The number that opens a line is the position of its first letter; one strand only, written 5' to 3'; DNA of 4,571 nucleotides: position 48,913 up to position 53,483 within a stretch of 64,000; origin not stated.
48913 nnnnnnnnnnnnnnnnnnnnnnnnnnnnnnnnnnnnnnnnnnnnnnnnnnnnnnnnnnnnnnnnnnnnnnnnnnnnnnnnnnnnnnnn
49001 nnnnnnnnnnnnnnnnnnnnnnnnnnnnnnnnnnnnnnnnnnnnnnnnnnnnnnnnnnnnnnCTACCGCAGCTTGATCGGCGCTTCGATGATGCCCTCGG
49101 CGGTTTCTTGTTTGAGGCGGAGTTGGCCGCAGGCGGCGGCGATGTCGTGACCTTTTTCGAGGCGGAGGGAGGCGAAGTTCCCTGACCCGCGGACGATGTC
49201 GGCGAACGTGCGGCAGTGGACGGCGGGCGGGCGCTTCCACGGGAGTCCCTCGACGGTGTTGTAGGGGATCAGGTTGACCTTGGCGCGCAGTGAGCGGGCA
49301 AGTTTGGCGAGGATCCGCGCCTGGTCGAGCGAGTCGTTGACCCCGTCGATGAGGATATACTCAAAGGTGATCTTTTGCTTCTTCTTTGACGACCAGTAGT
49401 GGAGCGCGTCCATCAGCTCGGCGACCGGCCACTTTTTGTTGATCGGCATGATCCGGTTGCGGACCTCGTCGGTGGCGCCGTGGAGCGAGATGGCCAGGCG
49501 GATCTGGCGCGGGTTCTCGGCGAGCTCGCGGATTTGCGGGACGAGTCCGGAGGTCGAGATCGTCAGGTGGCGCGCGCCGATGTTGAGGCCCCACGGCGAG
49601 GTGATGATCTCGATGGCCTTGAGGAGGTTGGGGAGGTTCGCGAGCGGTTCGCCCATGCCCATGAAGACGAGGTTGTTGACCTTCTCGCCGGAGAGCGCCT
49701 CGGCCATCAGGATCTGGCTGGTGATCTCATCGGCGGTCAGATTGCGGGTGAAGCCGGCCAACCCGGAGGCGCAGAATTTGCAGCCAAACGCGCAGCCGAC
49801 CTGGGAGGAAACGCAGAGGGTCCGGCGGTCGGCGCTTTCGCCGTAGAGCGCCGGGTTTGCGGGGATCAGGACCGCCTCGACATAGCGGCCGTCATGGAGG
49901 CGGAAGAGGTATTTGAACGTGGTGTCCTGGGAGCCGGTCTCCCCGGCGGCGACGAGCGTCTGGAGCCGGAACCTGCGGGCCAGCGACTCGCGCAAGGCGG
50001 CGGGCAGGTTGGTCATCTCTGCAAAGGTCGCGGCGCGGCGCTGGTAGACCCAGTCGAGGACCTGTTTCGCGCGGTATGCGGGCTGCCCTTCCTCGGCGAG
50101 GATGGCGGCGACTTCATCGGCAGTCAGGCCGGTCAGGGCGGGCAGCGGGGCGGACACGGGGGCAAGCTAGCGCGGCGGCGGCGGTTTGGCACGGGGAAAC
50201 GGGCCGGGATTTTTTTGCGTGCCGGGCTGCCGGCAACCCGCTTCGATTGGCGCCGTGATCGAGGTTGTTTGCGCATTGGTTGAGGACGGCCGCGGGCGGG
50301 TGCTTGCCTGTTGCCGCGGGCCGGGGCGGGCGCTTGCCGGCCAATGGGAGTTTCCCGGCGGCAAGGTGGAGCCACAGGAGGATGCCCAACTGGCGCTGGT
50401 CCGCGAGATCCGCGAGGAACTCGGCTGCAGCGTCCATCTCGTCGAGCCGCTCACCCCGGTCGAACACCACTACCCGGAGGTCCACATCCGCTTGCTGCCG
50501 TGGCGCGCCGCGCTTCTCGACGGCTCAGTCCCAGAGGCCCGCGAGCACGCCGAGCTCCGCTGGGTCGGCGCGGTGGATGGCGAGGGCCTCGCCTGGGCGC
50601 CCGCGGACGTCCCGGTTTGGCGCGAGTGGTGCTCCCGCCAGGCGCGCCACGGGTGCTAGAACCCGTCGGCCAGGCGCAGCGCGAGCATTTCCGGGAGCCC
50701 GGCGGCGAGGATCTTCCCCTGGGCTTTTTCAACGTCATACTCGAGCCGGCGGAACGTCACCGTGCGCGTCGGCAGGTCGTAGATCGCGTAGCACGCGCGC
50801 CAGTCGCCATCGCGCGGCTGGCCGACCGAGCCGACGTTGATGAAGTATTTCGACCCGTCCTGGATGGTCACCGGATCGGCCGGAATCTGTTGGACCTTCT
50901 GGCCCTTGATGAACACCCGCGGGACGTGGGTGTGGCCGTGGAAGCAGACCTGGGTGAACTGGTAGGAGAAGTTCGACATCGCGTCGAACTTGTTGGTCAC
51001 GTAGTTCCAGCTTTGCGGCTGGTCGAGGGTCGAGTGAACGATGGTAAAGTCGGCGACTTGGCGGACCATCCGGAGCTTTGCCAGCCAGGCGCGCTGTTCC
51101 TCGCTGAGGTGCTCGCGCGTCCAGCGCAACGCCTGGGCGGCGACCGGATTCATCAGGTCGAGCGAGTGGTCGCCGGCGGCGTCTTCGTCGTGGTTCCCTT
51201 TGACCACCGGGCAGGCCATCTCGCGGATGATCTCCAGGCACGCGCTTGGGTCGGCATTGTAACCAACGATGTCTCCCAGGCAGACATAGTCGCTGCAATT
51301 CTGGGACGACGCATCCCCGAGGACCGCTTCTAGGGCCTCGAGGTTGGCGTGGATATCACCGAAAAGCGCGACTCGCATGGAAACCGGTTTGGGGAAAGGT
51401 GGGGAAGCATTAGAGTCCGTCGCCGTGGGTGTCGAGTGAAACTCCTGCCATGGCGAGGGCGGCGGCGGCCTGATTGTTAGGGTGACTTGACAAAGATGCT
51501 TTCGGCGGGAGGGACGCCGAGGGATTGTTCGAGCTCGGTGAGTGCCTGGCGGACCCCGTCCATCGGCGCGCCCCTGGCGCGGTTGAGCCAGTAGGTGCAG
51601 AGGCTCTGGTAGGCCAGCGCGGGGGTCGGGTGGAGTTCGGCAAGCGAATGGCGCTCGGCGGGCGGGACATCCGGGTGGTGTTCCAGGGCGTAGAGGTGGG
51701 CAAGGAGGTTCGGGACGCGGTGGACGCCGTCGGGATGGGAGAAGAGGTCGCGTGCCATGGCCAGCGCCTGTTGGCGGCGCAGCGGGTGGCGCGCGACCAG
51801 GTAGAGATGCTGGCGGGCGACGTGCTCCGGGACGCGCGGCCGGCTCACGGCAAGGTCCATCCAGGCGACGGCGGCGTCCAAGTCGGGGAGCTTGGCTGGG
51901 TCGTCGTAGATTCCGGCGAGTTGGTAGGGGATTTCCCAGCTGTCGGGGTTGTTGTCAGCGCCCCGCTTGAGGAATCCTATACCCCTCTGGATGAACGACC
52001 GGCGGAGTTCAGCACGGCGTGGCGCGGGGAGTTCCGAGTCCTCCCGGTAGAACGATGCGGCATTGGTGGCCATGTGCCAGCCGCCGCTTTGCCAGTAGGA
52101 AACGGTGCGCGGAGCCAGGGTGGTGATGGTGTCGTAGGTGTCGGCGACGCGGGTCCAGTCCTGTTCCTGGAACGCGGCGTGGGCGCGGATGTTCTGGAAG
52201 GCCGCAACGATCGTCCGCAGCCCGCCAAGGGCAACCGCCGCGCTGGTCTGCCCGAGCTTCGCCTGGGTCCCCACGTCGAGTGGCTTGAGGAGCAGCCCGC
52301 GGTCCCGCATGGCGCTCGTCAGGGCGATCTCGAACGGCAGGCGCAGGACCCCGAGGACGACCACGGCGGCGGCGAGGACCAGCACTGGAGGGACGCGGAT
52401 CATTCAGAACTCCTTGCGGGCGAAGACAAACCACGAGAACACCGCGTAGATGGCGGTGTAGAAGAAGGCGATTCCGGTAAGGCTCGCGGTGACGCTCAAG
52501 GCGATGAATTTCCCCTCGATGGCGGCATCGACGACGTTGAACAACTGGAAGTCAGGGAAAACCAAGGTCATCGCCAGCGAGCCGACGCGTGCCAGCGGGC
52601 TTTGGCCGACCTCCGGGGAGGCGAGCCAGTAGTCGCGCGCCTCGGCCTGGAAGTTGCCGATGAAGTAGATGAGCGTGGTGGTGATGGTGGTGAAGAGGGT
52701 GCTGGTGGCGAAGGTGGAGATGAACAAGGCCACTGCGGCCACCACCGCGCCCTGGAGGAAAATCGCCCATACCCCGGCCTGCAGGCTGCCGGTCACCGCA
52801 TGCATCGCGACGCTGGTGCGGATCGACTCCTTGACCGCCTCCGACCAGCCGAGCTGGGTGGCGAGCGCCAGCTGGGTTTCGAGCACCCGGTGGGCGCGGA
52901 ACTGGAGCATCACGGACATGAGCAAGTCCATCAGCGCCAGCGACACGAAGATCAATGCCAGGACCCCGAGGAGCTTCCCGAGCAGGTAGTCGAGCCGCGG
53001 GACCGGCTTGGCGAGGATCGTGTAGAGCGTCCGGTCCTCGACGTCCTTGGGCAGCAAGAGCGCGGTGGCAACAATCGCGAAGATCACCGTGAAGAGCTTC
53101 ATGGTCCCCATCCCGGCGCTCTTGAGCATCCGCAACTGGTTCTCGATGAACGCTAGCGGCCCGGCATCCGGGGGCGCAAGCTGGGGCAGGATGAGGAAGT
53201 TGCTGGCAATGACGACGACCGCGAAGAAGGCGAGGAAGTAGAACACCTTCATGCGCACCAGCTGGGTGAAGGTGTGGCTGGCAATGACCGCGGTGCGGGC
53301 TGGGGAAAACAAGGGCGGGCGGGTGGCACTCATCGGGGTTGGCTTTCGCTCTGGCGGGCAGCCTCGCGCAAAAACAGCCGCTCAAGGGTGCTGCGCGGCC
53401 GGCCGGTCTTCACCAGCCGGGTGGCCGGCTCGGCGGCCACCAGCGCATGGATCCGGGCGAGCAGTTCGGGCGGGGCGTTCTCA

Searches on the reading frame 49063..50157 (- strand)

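Call 66: search_protein_families(library=pfam, proteins=[window:49063-50157:-], max_evalue=0.00001)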
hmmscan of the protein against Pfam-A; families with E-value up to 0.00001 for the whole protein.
window:49063-50157:- (364 aa): 2 families
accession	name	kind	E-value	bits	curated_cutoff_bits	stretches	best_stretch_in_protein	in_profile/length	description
PF04055.27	Radical_SAM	-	1.4e-17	64.8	29.5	1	117-276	2-157/166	Radical SAM superfamily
PF21016.3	RlmN_N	-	8e-14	51.6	24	1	8-63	3-58/60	Ribosomal RNA large subunit methyltransferase N-terminal domain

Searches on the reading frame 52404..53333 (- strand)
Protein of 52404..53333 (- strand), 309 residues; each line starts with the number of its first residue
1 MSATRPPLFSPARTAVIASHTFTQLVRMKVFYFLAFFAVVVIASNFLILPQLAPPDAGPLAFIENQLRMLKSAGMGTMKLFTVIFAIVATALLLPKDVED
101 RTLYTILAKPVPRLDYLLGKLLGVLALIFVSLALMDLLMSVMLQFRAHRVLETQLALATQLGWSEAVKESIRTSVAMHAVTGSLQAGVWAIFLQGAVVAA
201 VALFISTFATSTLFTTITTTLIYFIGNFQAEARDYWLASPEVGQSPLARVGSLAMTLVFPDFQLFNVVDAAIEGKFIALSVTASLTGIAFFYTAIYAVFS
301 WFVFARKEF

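Call 66: search_protein_families(library=pfam, proteins=[window:52404-53333:-], max_evalue=0.00001)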
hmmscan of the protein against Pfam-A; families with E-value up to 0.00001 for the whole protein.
window:52404-53333:- (309 aa): 1 family
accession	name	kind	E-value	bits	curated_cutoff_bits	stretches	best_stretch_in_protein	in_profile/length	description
PF12679.13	ABC2_membrane_2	-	3.8e-07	30.1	27.2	1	17-308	3-282/283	ABC-2 family transporter protein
